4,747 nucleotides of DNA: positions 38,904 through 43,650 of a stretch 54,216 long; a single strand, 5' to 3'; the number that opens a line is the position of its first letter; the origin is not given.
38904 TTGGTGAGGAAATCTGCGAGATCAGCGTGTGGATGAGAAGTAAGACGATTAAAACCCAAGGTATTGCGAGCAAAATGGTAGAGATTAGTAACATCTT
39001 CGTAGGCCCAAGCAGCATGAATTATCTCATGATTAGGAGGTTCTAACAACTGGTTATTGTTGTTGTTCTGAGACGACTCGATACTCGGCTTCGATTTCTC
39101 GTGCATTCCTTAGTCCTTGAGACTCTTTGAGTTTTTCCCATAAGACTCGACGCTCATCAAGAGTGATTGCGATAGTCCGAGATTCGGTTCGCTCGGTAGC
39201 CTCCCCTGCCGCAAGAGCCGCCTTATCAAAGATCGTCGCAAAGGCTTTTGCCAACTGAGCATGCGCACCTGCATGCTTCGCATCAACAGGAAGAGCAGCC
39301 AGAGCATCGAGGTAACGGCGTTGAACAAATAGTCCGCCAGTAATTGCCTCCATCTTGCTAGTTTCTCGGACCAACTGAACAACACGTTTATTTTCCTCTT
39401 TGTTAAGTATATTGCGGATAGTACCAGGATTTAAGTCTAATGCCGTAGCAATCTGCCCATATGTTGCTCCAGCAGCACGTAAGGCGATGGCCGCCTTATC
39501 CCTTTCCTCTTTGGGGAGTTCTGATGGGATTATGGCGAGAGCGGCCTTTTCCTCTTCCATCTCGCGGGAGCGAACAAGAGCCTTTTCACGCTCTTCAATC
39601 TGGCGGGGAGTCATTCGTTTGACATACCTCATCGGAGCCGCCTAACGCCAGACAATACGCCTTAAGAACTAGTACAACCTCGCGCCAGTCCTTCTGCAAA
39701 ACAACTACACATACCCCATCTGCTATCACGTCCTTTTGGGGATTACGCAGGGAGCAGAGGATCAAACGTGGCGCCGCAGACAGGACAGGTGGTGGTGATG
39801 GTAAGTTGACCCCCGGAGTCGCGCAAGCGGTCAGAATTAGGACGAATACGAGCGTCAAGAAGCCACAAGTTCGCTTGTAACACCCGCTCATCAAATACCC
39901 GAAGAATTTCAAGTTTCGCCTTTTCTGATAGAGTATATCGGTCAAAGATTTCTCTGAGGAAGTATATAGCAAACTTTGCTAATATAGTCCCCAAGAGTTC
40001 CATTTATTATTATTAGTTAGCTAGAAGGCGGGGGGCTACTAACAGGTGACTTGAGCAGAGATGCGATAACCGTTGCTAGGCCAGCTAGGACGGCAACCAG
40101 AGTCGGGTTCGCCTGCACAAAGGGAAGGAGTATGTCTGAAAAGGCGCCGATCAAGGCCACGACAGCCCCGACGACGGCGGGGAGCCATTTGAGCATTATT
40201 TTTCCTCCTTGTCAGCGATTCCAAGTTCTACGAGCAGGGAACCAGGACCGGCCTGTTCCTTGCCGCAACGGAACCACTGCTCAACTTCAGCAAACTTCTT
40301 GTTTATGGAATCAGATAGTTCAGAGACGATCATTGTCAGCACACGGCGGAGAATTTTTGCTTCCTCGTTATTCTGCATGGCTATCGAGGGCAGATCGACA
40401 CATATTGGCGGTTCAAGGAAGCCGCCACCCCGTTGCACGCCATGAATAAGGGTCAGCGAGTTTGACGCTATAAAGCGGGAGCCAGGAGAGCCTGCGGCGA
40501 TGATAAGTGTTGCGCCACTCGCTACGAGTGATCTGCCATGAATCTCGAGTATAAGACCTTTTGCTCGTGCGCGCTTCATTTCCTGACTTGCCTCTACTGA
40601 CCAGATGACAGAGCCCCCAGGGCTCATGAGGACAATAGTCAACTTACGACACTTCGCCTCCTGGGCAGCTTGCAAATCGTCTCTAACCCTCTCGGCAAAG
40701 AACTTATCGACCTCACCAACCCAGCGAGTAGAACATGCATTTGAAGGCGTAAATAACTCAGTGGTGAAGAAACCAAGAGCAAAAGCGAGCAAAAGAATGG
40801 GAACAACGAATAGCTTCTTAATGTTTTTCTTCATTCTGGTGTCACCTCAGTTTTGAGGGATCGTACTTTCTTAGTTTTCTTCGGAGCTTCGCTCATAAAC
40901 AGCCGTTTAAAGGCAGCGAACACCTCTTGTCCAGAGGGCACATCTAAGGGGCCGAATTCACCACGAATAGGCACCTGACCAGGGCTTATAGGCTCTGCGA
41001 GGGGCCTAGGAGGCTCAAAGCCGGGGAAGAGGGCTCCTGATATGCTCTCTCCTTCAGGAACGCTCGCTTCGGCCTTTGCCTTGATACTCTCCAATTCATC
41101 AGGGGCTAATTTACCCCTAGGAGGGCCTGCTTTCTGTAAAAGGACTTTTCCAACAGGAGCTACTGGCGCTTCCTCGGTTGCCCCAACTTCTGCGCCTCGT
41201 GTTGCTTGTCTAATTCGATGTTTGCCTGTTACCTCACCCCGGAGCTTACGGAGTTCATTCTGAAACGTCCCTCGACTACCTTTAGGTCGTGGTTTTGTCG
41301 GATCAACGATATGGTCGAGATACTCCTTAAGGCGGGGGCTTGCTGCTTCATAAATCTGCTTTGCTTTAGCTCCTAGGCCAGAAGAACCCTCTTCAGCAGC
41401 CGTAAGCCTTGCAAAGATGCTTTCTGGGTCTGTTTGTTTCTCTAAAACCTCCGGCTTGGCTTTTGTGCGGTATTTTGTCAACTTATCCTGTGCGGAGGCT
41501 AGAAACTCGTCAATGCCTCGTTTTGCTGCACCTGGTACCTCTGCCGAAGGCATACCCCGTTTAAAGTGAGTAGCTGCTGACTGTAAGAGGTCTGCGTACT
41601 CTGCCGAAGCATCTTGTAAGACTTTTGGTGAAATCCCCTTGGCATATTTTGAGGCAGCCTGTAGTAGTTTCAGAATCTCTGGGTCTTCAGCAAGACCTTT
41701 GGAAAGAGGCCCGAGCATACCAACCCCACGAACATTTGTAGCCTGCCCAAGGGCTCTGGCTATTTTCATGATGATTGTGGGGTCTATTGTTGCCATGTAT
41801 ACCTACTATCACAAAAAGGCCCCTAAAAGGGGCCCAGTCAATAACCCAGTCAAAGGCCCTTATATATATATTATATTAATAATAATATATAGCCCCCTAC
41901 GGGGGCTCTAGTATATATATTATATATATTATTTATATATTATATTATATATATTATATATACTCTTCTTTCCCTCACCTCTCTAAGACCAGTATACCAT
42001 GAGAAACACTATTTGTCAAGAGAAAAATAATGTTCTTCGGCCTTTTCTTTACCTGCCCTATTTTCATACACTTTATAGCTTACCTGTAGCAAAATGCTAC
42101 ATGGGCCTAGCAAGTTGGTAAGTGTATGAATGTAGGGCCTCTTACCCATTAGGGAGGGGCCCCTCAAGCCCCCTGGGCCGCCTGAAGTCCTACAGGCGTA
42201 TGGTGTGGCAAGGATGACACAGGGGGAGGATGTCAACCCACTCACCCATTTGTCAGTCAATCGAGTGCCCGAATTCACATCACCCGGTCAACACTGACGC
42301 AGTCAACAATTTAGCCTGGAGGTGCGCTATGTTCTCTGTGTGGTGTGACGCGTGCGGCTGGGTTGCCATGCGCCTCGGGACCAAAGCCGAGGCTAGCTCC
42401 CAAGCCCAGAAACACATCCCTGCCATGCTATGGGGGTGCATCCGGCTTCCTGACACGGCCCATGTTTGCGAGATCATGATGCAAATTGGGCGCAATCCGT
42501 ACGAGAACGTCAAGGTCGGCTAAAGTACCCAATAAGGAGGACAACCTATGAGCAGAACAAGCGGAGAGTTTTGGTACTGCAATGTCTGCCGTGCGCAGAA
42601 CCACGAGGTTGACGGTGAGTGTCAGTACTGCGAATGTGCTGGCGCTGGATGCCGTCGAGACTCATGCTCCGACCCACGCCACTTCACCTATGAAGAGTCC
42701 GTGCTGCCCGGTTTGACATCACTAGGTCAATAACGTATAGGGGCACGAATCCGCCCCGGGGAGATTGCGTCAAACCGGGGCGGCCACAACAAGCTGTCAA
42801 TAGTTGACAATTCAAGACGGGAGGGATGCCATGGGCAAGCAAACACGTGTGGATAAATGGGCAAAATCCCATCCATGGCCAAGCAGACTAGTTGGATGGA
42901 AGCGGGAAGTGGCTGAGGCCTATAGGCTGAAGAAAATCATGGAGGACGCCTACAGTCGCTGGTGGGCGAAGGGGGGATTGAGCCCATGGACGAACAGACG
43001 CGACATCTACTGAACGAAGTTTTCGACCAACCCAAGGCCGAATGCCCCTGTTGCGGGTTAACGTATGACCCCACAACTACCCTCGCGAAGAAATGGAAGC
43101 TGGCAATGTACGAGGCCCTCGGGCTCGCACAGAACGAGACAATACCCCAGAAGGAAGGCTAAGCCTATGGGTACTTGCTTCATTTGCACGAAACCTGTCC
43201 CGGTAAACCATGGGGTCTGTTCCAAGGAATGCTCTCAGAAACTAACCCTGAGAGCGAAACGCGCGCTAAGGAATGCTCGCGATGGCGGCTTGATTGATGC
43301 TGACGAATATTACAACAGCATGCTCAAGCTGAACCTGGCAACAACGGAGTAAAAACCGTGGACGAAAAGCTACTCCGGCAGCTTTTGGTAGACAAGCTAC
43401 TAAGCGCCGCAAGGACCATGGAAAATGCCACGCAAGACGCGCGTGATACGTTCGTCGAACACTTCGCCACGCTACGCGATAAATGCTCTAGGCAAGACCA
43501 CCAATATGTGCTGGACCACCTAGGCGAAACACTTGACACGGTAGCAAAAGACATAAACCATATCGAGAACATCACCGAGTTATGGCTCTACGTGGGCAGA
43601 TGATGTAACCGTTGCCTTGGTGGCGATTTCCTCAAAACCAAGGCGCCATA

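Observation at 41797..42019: Consensus-like promoter, ~170-nt structured leader and intrinsic terminator directly upstream of the late operon (antitermination-type switch)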

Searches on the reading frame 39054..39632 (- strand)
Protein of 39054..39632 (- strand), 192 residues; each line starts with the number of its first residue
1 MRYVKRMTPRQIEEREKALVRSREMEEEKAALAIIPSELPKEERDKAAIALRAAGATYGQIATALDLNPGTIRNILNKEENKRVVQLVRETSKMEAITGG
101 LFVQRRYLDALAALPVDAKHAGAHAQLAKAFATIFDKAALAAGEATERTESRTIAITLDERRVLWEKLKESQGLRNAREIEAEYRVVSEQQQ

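Call 11: search_protein_families(library=pfam, proteins=[window:39054-39632:-], max_evalue=0.01)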
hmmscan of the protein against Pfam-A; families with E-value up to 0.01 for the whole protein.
window:39054-39632:- (192 aa): 4 families
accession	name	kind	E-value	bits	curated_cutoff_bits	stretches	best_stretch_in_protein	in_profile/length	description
PF13384.12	HTH_23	-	1.7e-05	24.9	24.6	1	42-78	3-40/50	Homeodomain-like domain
PF08281.18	Sigma70_r4_2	-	0.00071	19.6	25.7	0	43-75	13-46/54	Sigma-70, region 4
PF13518.12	HTH_28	-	0.0013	19.2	25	0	48-82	5-39/52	Helix-turn-helix domain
PF13936.12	HTH_38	-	0.0087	16.2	27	0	42-74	8-39/44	Helix-turn-helix domain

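Call 12: search_protein_families(library=phrogs, proteins=[window:39054-39632:-], max_evalue=0.01)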
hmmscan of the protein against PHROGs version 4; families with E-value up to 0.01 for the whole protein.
window:39054-39632:- (192 aa): 6 families
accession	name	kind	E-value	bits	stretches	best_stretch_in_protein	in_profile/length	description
phrog_645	-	DNA, RNA and nucleotide metabolism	2.7e-05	25.4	1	36-78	18-61/196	Rnase E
phrog_1190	-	transcription regulation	0.0037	18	1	25-82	98-154/167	RNA polymerase sigma factor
phrog_664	-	DNA, RNA and nucleotide metabolism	0.0042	18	0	21-84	73-129/210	DNA binding protein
phrog_2308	-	unknown function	0.0043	18.1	1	44-89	5-50/138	-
phrog_125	-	DNA, RNA and nucleotide metabolism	0.0049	17.4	1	13-93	140-217/254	DNA invertase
phrog_3910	-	transcription regulation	0.0049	16.9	1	38-91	68-121/356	transcriptional regulator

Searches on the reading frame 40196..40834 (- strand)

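Call 11: search_protein_families(library=pfam, proteins=[window:40196-40834:-], max_evalue=0.01)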
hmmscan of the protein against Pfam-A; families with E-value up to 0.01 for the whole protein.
window:40196-40834:- (212 aa): 1 family
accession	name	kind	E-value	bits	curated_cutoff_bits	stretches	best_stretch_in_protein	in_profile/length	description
PF00574.28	CLP_protease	-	6.7e-09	36.3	20.2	1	40-137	23-118/182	Clp protease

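Call 12: search_protein_families(library=phrogs, proteins=[window:40196-40834:-], max_evalue=0.01)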
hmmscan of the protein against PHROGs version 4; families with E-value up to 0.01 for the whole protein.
window:40196-40834:- (212 aa): 2 families
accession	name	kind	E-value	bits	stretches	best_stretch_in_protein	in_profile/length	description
phrog_53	-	head and packaging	0.0043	17.3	1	49-116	103-170/583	head maturation protease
phrog_94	-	head and packaging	0.0045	17.5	1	48-132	106-182/622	head maturation protease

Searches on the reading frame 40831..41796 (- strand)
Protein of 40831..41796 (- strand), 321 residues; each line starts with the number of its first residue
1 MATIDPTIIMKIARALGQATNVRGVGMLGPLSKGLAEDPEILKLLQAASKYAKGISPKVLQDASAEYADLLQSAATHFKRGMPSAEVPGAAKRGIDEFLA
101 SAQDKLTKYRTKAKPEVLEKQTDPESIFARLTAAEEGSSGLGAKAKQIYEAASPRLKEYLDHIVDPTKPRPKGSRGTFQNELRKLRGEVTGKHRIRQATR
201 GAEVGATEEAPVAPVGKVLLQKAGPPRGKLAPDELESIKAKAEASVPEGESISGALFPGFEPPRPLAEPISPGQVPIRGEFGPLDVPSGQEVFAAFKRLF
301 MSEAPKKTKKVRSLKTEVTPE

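Call 11: search_protein_families(library=pfam, proteins=[window:40831-41796:-], max_evalue=0.01)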
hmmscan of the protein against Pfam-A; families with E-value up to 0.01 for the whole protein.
window:40831-41796:- (321 aa): 0 families

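Call 12: search_protein_families(library=phrogs, proteins=[window:40831-41796:-], max_evalue=0.01)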
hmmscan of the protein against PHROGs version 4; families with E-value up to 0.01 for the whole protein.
window:40831-41796:- (321 aa): 0 families

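Call 17: find_related_loci(query=window:40831-41796:-, collection=viral_contigs, flank=6000)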
Query window:40831-41796:- (321 aa) in viral_contigs; peptide patterns used: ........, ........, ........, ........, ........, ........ (x = any residue, [..] = any of these).
22 stretches matched a pattern, but none encodes a relative of the query by tblastn (E <= 1e-3).

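Call 20: find_homologous_proteins(query=window:40831-41796:-)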
Query window:40831-41796:- (321 aa): 5 proteins with E <= 0.001 among 6445 candidates.
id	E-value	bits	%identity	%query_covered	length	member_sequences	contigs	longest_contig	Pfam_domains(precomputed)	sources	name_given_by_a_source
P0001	3.0e-199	679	100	100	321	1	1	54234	-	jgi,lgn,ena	-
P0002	3.5e-108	380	63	99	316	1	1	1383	-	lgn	-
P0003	6.5e-103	363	61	99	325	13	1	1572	-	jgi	-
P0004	1.8e-64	237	64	60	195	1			-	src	-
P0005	6.1e-58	215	46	99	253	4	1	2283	-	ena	-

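Call 22: find_encoding_contigs(protein=P0002, flank=10000)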
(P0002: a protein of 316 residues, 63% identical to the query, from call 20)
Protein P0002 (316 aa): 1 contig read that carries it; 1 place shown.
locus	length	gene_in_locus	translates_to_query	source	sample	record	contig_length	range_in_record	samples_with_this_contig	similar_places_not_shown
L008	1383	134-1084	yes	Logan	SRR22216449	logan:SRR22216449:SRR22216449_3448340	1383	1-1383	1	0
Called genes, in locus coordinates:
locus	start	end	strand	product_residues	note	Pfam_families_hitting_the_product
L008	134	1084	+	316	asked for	-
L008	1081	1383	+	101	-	?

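Call 23: find_encoding_contigs(protein=P0003, flank=10000)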
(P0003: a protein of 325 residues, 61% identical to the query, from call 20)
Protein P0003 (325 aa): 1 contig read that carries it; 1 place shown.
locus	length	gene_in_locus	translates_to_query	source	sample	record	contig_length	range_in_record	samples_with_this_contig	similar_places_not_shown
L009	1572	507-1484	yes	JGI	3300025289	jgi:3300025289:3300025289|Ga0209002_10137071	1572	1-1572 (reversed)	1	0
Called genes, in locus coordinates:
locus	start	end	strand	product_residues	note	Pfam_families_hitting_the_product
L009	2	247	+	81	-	?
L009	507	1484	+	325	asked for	-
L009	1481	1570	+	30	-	?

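Call 24: find_encoding_contigs(protein=P0005, flank=10000)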
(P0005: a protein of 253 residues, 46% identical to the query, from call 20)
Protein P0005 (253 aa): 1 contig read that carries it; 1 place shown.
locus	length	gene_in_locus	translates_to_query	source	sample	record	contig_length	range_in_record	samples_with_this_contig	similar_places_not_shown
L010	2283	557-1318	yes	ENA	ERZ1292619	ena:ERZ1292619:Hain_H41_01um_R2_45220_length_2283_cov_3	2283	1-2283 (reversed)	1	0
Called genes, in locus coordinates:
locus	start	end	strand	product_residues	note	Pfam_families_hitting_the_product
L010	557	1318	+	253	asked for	-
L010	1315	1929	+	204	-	PF00574:CLP_protease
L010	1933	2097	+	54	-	-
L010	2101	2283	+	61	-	?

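Call 96: find_encoding_contigs(protein=P0001, flank=600, max_places=4)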
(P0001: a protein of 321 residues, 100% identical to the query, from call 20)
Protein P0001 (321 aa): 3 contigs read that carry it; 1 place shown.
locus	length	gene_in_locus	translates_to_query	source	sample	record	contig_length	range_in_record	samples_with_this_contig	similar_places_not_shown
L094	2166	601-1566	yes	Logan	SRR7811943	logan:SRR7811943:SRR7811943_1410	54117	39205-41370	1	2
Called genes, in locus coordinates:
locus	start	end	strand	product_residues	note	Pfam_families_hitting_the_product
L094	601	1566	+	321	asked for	-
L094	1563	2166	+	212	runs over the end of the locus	PF00574:CLP_protease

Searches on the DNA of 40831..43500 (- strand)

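Call 7: search_dna_similar(query=window:41000-43500:-, collection=phages, mode=near, max_rows=30)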
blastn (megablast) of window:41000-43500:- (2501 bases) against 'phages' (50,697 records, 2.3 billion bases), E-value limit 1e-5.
No match.

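Call 9: search_rna_families(source=window, start=41500, end=42600, threshold=evalue, max_evalue=10)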
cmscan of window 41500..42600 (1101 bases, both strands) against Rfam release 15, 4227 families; matches with E-value up to 10: 17.
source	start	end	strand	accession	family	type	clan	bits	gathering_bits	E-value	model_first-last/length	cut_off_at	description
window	41808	41890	-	RF02644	Spy490380c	Gene; sRNA;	-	26.5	65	0.86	1-96/96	no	S. pyogenes small RNA Spy490380c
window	41883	41944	-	RF01859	Phe_leader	Cis-reg; leader;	-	21.7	55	0.71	1-125/125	no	Phenylalanine leader peptide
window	41842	41938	-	RF03118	gCoV-5UTR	Cis-reg;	CL00116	20.2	124.9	3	1-200/200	no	Gammacoronavirus 5'UTR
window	41814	41874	-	RF02438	SpF51_sRNA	Gene; sRNA;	-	19.4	50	1.1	1-45/45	no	Streptococcus sRNA SpF51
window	41807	41932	-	RF04312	trpB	Cis-reg;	-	19.3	59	8.1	1-107/107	no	trpB ncRNA motif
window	41811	41941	-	RF01770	rimP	Cis-reg; leader;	-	18.6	47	3.7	1-102/102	no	Gammaprotebacteria rimP leader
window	41814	41900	-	RF00078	MicA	Gene; sRNA;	-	18.6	41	4.9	1-75/75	no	MicA sRNA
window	41864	41938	+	RF04158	mir-568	Gene; miRNA;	-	18.3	75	6.8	1-93/93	no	mir-568 microRNA precursor family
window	41818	41958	-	RF02890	SprC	Gene; sRNA;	-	17.8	100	8.7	1-153/153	no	Small pathogenicity island RNA C (srn_3610)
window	41823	41943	-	RF00444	PrrF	Gene; sRNA;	-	17.5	90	4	1-150/150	no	PrrF RNA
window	41898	41979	+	RF03845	mir-3327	Gene; miRNA;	-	17.1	85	8.2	1-89/89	no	mir-3327 microRNA precursor family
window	41783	41835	+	RF02236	asX2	Gene; sRNA;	-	16.9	70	1.9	1-87/87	no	Xanthomonas sRNA asX2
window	41806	41870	-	RF00816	mir-245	Gene; miRNA;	-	16.2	70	4.2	1-85/85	no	mir-245 microRNA precursor family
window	41862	41940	-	RF02545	SSU_trypano_mito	Gene; rRNA;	CL00111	13.3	60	6.4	199-279/623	no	Trypanosomatid mitochondrial small subunit ribosomal RNA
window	42443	42454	+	RF01727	SAM-SAH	Cis-reg; riboswitch;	-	13.1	40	5.8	13-24/49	no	SAM/SAH riboswitch aptamer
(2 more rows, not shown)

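Call 98: search_rna_families(sources=[L009, L010, L011, L012, L016, L017, L018, L092, L093], threshold=gathering)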
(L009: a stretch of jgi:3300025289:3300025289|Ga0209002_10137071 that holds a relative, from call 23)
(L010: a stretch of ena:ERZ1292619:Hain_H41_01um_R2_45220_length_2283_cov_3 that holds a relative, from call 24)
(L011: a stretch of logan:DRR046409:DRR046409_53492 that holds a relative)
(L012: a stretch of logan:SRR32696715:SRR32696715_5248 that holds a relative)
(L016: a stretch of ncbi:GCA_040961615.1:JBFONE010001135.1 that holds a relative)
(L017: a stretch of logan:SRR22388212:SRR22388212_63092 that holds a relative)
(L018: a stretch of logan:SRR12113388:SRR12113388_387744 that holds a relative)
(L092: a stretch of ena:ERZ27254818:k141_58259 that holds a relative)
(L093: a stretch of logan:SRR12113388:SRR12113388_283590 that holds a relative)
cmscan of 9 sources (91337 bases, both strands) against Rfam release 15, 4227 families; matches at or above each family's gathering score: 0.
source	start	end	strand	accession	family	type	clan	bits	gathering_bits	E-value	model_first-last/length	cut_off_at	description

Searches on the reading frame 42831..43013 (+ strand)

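Call 65: search_protein_families(library=phrogs, proteins=[window:42831-43013:+], max_evalue=0.05)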
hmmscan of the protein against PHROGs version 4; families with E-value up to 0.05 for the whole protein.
window:42831-43013:+ (60 aa): 2 families
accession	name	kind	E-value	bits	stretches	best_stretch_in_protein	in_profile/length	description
phrog_25591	-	unknown function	0.0053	18.1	1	28-60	38-71/87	-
phrog_28243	-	unknown function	0.02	16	1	12-33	4-25/53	-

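Call 66: search_protein_families(library=pfam, proteins=[window:42831-43013:+], max_evalue=0.05)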
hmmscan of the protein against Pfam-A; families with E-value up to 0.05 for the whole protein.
window:42831-43013:+ (60 aa): 0 families

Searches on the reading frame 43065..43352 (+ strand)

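Call 11: search_protein_families(library=pfam, proteins=[window:43065-43352:+], max_evalue=0.01)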
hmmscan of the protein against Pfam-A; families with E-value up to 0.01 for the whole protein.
window:43065-43352:+ (95 aa): 1 family
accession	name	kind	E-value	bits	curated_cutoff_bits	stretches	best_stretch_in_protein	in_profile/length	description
PF09889.16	DUF2116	-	1.2e-05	25.7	26.8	1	38-69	6-37/59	Probable treble clef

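Call 12: search_protein_families(library=phrogs, proteins=[window:43065-43352:+], max_evalue=0.01)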
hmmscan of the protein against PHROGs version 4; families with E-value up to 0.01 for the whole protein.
window:43065-43352:+ (95 aa): 0 families
